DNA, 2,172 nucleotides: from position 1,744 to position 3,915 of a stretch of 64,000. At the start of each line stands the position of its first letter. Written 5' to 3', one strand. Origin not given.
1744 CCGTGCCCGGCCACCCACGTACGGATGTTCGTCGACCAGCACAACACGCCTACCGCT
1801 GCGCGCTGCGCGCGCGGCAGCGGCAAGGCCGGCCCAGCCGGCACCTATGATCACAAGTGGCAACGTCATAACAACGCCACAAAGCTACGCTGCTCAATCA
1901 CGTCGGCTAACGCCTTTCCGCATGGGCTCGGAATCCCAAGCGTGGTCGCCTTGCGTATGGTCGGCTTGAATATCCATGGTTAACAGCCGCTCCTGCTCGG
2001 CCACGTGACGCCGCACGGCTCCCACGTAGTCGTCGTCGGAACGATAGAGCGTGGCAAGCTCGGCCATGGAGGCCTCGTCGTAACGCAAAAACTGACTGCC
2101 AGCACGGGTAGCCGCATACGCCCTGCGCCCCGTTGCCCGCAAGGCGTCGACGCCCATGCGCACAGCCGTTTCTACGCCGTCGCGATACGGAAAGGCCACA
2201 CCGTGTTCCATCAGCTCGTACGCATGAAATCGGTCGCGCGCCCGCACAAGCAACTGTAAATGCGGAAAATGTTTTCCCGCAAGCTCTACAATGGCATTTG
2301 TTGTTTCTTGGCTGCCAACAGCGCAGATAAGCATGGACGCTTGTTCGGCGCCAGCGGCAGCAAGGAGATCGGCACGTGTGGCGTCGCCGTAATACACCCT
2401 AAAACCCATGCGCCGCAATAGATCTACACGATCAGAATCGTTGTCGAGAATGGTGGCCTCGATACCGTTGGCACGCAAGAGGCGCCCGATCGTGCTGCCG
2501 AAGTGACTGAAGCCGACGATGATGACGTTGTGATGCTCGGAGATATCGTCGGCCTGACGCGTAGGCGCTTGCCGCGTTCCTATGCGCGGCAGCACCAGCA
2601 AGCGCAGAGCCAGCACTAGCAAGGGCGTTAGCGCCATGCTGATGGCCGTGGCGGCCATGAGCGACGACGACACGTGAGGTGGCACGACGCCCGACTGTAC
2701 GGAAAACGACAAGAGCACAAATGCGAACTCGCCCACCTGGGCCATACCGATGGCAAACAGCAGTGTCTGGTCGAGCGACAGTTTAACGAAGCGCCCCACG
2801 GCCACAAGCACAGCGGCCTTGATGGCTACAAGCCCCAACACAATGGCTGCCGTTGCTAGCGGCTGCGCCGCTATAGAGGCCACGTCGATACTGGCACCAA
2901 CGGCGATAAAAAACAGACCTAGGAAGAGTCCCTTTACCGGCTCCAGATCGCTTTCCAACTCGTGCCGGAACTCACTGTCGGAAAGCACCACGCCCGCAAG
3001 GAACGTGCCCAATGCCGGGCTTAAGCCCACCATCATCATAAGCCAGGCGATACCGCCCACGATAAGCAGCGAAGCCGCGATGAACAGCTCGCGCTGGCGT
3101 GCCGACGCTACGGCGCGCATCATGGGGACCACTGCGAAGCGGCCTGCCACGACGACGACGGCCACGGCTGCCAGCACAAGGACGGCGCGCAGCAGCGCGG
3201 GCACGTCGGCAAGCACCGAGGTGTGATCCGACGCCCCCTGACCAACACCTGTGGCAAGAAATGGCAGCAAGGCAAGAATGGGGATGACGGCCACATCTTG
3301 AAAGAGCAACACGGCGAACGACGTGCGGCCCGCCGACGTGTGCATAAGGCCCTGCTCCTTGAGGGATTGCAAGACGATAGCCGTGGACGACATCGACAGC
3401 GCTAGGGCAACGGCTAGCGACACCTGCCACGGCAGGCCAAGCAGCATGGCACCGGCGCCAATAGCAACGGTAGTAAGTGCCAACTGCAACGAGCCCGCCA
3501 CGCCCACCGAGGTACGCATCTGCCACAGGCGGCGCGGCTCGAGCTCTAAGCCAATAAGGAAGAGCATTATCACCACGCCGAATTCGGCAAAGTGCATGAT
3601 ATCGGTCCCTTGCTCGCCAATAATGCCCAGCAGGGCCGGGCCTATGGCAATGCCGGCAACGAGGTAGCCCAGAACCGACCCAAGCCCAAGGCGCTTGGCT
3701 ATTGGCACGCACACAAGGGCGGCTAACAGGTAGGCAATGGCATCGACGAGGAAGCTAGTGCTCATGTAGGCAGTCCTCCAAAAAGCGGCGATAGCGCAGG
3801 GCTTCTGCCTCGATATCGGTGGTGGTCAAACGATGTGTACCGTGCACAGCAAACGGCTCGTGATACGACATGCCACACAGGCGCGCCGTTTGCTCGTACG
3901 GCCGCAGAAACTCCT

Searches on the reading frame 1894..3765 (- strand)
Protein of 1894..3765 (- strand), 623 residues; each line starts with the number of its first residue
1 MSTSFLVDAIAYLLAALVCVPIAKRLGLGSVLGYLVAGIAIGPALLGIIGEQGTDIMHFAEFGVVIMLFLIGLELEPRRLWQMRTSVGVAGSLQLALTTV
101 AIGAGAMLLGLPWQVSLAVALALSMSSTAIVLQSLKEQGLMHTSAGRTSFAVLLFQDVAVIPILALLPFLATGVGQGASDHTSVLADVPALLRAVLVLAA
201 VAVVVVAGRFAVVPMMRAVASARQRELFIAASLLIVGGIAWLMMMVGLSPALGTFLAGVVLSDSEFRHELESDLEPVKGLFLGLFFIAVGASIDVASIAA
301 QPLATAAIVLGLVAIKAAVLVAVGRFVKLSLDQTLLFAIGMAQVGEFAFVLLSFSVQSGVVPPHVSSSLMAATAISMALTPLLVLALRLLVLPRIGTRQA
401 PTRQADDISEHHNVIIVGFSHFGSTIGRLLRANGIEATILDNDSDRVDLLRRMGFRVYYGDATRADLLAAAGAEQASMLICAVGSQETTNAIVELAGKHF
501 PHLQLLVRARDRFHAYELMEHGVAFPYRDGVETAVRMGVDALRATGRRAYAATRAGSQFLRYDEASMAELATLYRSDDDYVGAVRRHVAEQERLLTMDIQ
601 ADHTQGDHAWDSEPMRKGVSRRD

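Call 76: search_protein_families(library=pfam, proteins=[window:1894-3765:-], max_evalue=0.00001)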
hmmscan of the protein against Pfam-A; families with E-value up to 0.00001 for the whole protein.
window:1894-3765:- (623 aa): 2 families
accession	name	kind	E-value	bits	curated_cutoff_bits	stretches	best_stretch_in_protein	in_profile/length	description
PF00999.27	Na_H_Exchanger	-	6.6e-59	200.1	26.2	1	14-383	2-373/375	Sodium/hydrogen exchanger, transmembrane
PF02254.24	TrkA_N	-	5.3e-22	78.8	23.8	1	414-523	1-110/116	TrkA-N domain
